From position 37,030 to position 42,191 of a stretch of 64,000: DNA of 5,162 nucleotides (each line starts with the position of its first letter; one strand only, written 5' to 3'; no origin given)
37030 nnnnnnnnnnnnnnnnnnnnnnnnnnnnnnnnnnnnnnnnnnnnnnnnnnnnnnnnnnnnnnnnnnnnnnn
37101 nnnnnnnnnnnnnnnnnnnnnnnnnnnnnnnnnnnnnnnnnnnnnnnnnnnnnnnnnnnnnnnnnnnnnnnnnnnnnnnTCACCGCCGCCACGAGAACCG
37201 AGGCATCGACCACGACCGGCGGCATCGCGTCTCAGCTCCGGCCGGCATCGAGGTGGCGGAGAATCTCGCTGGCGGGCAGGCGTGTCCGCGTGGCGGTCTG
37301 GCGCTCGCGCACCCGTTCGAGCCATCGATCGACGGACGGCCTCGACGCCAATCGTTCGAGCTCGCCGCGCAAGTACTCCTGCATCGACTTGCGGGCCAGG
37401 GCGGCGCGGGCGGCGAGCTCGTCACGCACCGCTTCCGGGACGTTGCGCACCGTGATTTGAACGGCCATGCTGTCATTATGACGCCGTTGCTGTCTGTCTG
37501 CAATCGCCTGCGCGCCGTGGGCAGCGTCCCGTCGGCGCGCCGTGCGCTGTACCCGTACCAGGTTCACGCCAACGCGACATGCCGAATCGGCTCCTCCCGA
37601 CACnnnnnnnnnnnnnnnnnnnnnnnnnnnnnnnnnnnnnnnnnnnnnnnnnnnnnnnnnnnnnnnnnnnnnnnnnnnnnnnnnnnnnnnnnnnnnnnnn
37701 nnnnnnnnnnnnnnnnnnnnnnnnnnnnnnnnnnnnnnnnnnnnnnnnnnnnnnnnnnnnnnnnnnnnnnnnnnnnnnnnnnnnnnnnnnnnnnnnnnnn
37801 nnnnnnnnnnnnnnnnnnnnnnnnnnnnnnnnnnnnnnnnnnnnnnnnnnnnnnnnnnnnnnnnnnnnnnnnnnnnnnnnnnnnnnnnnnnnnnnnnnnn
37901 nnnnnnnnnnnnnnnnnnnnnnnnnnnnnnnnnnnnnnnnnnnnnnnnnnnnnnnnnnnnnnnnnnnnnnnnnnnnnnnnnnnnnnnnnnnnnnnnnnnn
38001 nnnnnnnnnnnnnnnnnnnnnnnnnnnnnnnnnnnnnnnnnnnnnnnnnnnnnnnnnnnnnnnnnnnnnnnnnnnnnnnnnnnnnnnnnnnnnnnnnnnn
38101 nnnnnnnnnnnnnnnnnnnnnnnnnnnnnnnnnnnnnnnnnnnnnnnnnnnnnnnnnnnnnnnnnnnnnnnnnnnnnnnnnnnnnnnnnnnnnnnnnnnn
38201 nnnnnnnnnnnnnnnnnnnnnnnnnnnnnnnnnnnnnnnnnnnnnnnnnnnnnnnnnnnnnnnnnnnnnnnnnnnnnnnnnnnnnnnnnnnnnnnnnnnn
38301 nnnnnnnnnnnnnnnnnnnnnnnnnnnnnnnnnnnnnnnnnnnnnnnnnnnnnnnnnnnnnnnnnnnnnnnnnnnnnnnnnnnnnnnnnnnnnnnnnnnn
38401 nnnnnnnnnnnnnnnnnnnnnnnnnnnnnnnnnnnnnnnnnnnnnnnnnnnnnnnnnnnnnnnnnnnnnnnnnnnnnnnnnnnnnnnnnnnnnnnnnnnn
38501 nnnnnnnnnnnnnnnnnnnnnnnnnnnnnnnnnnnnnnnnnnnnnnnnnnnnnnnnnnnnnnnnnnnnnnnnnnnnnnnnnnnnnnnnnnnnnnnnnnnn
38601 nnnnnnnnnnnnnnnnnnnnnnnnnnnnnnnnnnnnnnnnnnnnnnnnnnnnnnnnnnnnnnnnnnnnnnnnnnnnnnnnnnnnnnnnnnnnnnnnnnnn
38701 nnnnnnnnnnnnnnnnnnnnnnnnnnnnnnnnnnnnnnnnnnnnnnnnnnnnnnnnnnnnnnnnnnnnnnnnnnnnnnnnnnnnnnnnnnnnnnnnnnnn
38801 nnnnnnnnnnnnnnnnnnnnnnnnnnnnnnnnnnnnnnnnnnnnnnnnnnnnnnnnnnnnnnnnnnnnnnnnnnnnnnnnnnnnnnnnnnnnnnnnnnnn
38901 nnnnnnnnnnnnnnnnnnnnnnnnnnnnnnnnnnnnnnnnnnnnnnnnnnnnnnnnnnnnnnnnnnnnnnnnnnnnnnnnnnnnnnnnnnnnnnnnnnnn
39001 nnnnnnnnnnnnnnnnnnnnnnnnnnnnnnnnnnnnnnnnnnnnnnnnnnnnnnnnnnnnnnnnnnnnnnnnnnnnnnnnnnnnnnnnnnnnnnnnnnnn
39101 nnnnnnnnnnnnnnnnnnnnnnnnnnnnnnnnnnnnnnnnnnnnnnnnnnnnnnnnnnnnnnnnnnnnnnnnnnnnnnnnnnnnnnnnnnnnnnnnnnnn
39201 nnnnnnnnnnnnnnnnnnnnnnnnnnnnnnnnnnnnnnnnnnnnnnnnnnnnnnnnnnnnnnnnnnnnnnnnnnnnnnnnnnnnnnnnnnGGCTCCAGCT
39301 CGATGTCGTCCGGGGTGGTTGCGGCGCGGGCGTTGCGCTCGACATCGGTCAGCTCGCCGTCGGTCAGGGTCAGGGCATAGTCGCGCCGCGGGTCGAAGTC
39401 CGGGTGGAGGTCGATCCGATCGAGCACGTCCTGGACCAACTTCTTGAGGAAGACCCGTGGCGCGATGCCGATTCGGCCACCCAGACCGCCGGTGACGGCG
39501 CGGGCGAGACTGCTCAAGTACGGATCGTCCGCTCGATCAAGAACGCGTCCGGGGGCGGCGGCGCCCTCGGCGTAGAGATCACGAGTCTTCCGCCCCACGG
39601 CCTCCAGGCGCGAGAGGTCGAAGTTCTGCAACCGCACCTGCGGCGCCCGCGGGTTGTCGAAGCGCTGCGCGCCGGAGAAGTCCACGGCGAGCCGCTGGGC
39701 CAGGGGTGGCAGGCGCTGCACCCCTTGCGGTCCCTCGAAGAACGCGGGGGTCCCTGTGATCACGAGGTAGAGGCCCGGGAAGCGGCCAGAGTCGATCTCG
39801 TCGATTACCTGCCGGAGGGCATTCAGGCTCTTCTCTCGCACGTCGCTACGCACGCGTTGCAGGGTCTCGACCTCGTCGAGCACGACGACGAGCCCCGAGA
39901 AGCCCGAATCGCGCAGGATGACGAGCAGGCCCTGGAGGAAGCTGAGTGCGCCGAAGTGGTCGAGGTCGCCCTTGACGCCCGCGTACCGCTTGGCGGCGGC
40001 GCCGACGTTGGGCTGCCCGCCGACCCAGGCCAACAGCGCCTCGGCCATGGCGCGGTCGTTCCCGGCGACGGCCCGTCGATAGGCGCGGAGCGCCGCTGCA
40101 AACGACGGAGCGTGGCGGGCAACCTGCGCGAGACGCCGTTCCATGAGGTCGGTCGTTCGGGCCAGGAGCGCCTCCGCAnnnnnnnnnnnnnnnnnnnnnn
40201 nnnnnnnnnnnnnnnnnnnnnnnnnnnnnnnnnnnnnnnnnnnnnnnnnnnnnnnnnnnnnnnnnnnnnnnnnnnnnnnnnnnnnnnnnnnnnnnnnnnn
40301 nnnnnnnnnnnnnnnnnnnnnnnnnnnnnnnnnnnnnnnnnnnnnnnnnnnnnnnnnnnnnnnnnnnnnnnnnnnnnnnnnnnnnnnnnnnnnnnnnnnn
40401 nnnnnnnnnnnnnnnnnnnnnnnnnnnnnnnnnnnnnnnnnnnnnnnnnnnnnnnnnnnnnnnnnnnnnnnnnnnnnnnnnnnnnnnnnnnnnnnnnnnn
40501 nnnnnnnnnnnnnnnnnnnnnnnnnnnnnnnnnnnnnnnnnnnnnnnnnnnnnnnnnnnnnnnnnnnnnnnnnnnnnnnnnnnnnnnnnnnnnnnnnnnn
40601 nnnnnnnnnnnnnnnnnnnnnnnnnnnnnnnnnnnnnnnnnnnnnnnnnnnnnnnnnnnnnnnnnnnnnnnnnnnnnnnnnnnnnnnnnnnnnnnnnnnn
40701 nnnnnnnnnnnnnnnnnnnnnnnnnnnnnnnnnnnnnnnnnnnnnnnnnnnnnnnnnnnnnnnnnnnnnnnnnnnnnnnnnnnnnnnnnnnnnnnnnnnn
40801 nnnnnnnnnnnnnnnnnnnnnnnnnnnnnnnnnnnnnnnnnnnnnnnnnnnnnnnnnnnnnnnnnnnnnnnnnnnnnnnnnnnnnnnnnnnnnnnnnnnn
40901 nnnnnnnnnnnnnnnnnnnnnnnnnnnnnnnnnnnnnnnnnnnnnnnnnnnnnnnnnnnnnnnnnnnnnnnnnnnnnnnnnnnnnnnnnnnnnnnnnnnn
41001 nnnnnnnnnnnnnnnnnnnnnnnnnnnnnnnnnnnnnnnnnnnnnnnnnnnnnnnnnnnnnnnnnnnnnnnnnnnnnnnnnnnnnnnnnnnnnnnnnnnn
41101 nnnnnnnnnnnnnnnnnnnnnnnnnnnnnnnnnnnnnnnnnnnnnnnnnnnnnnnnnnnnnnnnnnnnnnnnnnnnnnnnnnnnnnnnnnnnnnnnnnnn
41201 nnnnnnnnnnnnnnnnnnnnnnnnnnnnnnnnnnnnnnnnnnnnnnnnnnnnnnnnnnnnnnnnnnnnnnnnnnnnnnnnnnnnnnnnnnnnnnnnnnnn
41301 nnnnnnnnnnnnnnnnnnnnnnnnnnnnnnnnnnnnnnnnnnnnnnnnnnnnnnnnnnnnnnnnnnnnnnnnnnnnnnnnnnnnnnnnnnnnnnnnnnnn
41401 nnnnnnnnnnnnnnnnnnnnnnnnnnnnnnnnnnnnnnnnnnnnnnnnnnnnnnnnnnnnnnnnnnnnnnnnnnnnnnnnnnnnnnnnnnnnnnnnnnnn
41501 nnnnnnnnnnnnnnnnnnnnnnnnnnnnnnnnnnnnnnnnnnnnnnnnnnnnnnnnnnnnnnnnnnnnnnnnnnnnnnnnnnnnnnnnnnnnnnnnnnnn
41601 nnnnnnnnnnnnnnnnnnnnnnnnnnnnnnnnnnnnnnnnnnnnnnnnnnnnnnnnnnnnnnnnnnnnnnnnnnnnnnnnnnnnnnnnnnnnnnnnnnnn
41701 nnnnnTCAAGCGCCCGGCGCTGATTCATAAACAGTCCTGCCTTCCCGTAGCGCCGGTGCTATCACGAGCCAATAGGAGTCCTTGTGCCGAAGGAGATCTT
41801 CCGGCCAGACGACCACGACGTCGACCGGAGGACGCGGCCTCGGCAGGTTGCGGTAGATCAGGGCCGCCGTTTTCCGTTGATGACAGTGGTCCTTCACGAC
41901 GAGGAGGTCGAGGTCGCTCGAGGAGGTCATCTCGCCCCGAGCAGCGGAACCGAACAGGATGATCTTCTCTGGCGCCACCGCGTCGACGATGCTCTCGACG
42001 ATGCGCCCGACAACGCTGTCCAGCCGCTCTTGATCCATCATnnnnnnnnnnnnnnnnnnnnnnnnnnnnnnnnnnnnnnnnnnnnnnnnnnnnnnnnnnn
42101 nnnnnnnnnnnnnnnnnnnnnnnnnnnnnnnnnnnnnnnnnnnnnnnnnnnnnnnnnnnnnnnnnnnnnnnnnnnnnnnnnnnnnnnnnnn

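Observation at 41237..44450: Two diverged MNT/HEPN modules coupled to pglY starts, one as a single-chain NTase-HEPN fusion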

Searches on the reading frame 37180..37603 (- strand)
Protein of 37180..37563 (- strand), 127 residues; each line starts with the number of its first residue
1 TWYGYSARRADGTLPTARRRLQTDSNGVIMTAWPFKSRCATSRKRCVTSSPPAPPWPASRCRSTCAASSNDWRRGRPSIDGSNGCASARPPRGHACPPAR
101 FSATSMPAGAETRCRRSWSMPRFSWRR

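Call 7: search_protein_families(library=pfam, proteins=[window:37180-37563:-], max_evalue=0.001)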
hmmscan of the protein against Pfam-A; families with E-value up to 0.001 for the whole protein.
window:37180-37563:- (127 aa): 0 families

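Call 66: search_protein_families(library=pfam, proteins=[window:37232-37603:-], max_evalue=0.01)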
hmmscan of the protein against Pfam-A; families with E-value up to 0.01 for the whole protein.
window:37232-37603:- (123 aa): 1 family
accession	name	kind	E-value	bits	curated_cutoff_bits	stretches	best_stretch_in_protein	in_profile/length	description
PF22513.2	FitA-like_RHH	-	1.7e-08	34.7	27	1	49-85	2-38/39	Antitoxin FitA-like, ribbon-helix-helix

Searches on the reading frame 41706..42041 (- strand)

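Call 67: search_protein_families(library=padloc, proteins=[window:41706-42041:-], max_evalue=0.001)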
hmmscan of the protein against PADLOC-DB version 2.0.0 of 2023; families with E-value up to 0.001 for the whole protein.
window:41706-42041:- (111 aa): 9 families
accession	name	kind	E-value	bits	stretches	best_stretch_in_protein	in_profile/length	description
PDLC04903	PDC-S09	-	3.3e-09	35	1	25-51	27-54/108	-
PDLC04907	PDC-S09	-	7.6e-08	30.5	1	6-59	9-62/114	-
PDLC04904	PDC-S09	-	1.2e-07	29.9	1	16-50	17-51/104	-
PDLC04902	PDC-S09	-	1.9e-07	29.3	1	17-53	14-50/97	-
PDLC04369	PDC-M05A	-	1.6e-06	25.9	1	14-60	95-139/201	-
PDLC04906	PDC-S09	-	2.4e-06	25.8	1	23-50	23-50/98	-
PDLC04368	PDC-M05A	-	3.9e-06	24.8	1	28-64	111-147/201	-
PDLC04905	PDC-S09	-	8.5e-05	20.8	1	17-55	14-53/101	-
PDLC04778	PDC-M70A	-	9.4e-05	19.9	1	25-51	48-74/355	-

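Call 68: search_protein_families(library=ncbifam, proteins=[window:41706-42041:-], max_evalue=0.001)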
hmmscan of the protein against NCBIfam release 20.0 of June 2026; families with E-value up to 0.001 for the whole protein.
window:41706-42041:- (111 aa): 2 families
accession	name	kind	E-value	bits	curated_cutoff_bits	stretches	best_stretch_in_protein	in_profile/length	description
NF047752.1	MntA_antitoxin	equivalog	7.3e-07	29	60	1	23-76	6-60/106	type VII toxin-antitoxin system MntA family adenylyltransferase antitoxin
NF051895.1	anti_phage_HalB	equivalog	1.1e-05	25.2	190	1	27-54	2-29/211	anti-phage Hailong system nucleotidyltransferase HalB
